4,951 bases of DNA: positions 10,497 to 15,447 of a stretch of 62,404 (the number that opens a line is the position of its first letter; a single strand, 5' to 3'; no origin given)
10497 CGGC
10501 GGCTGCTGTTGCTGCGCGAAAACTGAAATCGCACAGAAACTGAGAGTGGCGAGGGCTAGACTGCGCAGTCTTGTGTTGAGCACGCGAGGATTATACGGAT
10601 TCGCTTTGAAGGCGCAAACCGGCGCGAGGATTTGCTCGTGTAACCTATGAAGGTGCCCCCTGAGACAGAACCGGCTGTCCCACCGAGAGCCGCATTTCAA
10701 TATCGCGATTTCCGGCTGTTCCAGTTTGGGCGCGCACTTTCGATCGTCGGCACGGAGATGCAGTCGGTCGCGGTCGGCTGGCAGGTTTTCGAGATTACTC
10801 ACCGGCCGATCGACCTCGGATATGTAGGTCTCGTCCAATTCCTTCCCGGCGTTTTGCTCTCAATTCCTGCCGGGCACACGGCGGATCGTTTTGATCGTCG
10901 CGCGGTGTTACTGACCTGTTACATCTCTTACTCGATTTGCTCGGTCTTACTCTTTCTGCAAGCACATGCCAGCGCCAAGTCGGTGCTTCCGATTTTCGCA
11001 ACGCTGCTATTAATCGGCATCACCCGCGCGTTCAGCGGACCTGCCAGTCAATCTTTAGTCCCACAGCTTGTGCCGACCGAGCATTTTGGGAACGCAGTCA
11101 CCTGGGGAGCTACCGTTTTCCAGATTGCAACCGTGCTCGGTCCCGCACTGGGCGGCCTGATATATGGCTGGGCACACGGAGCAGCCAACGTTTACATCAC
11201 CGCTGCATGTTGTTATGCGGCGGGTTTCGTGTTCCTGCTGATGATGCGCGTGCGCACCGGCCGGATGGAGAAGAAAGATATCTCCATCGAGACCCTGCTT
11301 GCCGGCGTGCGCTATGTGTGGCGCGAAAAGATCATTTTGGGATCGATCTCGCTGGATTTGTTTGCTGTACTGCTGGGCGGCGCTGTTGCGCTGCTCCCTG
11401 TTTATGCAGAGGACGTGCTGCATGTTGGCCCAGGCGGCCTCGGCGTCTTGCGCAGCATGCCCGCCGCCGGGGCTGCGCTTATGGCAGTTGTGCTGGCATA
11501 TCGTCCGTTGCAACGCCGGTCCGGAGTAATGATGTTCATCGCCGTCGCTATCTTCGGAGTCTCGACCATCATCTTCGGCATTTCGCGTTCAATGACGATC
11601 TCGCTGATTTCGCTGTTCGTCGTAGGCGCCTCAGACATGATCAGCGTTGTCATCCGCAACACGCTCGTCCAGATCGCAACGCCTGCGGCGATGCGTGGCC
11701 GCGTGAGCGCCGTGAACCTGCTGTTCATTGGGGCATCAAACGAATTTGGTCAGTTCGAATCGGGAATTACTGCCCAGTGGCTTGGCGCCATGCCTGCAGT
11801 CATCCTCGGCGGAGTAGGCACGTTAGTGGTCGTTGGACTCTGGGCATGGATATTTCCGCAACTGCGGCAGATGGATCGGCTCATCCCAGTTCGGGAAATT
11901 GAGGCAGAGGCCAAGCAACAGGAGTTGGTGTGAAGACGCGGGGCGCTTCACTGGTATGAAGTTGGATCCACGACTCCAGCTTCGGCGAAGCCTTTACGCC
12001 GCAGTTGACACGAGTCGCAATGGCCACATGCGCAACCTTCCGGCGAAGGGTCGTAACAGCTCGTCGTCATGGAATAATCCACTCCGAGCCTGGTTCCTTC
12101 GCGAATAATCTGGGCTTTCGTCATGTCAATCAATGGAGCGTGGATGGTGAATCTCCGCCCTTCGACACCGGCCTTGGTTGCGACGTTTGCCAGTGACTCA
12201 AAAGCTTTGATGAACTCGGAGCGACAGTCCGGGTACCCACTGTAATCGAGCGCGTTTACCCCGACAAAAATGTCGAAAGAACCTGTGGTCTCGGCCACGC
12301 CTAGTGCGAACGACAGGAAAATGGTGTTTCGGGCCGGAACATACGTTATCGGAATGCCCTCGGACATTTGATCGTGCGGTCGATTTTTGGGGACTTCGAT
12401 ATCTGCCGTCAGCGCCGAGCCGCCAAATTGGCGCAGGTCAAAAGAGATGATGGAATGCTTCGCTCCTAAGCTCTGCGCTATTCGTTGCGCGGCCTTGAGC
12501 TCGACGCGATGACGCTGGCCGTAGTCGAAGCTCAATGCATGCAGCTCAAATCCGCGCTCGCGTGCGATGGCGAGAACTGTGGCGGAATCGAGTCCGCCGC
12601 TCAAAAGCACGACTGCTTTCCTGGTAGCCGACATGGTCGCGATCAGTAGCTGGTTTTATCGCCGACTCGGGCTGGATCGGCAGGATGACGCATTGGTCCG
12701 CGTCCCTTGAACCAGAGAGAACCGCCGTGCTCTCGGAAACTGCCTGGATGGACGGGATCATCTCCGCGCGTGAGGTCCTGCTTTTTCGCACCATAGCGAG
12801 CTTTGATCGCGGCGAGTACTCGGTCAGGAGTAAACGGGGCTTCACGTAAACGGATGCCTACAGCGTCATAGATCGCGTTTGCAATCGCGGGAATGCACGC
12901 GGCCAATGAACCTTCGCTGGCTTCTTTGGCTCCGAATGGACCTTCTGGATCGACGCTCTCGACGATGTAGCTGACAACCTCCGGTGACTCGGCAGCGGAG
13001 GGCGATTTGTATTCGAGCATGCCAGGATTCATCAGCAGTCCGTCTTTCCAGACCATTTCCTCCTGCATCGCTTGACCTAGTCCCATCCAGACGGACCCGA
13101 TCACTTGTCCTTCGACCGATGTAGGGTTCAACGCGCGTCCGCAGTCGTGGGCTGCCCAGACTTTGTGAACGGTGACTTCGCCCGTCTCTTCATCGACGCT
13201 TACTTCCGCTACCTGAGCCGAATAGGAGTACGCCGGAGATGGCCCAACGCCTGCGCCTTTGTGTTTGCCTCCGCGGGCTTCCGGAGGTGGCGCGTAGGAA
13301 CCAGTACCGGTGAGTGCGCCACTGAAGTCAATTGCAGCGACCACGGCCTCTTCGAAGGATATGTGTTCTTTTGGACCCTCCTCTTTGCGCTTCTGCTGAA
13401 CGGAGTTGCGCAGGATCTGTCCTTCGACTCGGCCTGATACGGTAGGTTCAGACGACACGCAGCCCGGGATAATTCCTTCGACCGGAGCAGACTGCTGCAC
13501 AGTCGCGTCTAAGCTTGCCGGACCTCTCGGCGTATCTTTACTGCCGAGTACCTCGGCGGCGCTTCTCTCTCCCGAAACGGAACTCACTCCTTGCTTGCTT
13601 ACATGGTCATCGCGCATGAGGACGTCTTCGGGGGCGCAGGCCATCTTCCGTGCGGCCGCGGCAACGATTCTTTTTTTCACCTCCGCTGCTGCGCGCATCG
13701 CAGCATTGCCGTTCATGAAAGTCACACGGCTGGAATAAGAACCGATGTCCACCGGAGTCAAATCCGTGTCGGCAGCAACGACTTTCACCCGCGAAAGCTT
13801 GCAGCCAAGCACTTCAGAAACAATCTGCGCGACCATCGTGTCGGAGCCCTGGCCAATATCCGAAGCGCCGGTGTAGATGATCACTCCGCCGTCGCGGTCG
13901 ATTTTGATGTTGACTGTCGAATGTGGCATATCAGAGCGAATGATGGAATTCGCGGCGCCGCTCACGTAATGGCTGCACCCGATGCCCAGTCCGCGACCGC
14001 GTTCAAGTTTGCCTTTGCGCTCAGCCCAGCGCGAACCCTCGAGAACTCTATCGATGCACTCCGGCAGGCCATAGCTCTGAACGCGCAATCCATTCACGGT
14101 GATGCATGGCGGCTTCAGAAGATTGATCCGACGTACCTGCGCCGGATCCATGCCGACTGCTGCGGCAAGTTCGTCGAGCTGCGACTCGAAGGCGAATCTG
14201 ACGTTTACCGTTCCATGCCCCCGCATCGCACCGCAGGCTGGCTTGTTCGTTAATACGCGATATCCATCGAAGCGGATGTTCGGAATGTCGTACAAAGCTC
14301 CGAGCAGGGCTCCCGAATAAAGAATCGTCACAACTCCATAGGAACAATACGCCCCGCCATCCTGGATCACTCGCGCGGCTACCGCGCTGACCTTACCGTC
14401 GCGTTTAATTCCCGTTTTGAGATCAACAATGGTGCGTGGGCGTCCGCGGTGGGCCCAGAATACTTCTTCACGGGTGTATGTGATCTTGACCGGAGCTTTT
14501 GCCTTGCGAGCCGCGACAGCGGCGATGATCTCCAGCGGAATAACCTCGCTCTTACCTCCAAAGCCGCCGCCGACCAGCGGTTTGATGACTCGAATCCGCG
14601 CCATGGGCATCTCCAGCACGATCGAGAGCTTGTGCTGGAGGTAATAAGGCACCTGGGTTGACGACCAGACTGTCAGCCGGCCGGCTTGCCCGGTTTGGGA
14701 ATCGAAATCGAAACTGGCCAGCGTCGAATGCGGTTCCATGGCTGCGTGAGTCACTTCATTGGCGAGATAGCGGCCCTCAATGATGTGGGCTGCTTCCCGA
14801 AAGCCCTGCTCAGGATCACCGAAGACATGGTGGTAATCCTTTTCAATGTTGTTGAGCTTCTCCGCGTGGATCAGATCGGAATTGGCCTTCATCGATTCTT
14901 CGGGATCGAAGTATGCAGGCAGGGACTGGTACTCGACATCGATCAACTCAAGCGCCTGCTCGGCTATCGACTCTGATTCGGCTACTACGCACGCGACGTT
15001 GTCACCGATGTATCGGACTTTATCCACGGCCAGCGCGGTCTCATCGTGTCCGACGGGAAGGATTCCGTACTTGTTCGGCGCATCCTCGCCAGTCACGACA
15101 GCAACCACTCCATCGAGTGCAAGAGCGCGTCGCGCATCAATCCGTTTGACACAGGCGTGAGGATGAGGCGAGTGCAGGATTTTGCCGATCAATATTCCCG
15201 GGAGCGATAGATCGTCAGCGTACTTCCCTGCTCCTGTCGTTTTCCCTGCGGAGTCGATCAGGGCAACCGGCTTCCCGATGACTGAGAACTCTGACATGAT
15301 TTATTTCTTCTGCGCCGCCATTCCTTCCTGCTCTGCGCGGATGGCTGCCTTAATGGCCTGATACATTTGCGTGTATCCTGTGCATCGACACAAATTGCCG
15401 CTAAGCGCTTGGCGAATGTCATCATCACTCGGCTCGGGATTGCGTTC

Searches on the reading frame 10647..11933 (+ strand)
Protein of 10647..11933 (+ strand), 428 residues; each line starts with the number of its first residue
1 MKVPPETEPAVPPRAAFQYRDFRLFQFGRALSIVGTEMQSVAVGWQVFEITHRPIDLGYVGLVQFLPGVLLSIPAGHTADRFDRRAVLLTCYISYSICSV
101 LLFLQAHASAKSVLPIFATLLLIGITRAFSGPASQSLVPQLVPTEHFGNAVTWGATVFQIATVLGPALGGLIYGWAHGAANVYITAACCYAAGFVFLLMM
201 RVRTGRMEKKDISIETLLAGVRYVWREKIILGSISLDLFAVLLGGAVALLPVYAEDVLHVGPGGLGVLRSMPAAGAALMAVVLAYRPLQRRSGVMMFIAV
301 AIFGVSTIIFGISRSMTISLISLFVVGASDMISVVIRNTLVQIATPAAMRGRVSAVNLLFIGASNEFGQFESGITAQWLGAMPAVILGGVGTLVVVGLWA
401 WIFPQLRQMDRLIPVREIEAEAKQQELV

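Call 51: search_protein_families(library=pfam, proteins=[window:10647-11933:+], max_evalue=0.0001)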
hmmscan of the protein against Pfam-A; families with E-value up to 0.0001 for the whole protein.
window:10647-11933:+ (428 aa): 2 families
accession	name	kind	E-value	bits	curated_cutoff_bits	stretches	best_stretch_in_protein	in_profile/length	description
PF05977.19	MFS_3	-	1.3e-38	133.2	27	1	15-413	5-404/524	Transmembrane secretion effector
PF07690.21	MFS_1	-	5.3e-31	108.2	33.4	1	28-363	4-341/347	Major Facilitator Superfamily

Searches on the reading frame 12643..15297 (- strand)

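Call 16: search_protein_families(library=pfam, proteins=[window:12643-15297:-], max_evalue=0.001)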
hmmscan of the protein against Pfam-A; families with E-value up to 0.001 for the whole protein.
window:12643-15297:- (884 aa): 3 families
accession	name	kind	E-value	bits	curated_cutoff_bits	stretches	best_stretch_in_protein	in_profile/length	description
PF02738.23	MoCoBD_1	-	1.3e-77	260.6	27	1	144-393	2-244/244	Molybdopterin cofactor-binding domain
PF20256.3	MoCoBD_2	-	1.3e-74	251.7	27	2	418-582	2-165/283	Molybdopterin cofactor-binding domain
PF01315.27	Ald_Xan_dh_C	-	5.8e-29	101.1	31.3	1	21-127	1-110/110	Aldehyde oxidase and xanthine dehydrogenase, a/b hammerhead domain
